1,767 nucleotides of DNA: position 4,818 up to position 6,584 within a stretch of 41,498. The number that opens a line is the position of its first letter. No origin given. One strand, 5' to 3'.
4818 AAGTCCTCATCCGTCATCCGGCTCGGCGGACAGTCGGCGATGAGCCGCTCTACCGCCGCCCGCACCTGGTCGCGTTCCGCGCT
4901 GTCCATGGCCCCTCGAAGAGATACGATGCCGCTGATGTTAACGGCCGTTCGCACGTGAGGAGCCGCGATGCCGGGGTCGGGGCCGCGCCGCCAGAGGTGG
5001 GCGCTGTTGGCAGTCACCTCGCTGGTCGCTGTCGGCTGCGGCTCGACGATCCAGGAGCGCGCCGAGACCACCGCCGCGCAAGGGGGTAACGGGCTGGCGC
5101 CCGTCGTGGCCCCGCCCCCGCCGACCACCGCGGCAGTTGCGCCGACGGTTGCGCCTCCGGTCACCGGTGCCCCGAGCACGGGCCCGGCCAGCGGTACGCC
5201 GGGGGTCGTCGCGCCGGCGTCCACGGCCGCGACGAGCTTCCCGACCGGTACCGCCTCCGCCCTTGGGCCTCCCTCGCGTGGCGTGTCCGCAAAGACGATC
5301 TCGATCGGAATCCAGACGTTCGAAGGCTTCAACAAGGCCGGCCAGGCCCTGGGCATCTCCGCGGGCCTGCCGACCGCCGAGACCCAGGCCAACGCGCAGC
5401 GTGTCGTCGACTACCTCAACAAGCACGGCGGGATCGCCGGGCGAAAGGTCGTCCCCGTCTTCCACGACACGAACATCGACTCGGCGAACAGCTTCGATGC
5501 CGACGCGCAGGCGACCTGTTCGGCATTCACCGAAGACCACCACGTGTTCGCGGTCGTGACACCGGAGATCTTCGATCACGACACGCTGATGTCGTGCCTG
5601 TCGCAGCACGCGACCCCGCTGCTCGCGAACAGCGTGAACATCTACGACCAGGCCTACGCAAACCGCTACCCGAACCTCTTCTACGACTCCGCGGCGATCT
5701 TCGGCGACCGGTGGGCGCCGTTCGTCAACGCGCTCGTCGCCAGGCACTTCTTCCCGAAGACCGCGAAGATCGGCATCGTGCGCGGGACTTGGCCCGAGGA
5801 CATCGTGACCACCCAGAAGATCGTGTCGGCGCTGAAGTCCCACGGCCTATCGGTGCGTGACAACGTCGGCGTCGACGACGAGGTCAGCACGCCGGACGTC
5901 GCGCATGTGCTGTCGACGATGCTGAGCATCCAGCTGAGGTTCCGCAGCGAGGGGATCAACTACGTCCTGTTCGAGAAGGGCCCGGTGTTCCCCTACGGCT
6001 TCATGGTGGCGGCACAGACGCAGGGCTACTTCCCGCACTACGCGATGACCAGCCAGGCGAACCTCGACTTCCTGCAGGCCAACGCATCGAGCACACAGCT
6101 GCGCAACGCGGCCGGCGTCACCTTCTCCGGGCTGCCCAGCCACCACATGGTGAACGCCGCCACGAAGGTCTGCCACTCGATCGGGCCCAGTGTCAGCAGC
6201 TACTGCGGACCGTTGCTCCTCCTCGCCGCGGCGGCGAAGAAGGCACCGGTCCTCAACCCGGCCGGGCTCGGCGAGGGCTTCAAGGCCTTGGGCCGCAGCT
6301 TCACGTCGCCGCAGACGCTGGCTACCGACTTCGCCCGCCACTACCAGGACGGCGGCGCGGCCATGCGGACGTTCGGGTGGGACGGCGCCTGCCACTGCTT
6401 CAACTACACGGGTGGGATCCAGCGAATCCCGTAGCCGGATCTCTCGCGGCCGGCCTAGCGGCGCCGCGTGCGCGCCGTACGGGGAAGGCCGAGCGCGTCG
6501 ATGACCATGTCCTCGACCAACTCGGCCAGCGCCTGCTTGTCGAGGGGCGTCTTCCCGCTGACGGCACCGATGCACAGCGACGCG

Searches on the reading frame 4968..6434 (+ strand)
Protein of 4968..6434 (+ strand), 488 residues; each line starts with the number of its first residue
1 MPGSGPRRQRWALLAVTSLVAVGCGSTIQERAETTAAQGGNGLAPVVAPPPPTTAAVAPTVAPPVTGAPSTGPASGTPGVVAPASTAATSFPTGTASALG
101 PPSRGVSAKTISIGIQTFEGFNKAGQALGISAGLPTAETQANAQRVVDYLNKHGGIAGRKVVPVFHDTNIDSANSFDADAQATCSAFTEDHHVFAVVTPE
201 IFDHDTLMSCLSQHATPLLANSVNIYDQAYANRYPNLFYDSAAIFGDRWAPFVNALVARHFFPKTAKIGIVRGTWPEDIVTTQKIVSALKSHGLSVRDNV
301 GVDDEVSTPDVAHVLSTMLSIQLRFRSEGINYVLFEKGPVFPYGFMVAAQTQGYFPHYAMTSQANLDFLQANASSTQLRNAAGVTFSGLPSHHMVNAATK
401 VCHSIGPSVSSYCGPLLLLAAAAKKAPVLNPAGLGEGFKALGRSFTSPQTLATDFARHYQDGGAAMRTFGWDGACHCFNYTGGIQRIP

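Call 13: search_protein_families(library=pfam, proteins=[window:4968-6434:+])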
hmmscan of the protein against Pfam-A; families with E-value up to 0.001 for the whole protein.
window:4968-6434:+ (488 aa): 0 families

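Call 42: search_protein_families(library=ncbifam, proteins=[window:4968-6434:+], max_evalue=0.00001)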
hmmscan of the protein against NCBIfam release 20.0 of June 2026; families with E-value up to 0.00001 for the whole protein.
window:4968-6434:+ (488 aa): 0 families

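Call 46: search_protein_families(library=pfam, proteins=[window:4968-6434:+], max_evalue=0.1)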
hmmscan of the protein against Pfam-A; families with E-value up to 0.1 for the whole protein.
window:4968-6434:+ (488 aa): 1 family
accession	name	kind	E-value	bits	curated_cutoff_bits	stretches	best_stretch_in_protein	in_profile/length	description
PF13458.12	Peripla_BP_6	-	0.0012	19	31.7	1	141-389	23-248/343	Periplasmic binding protein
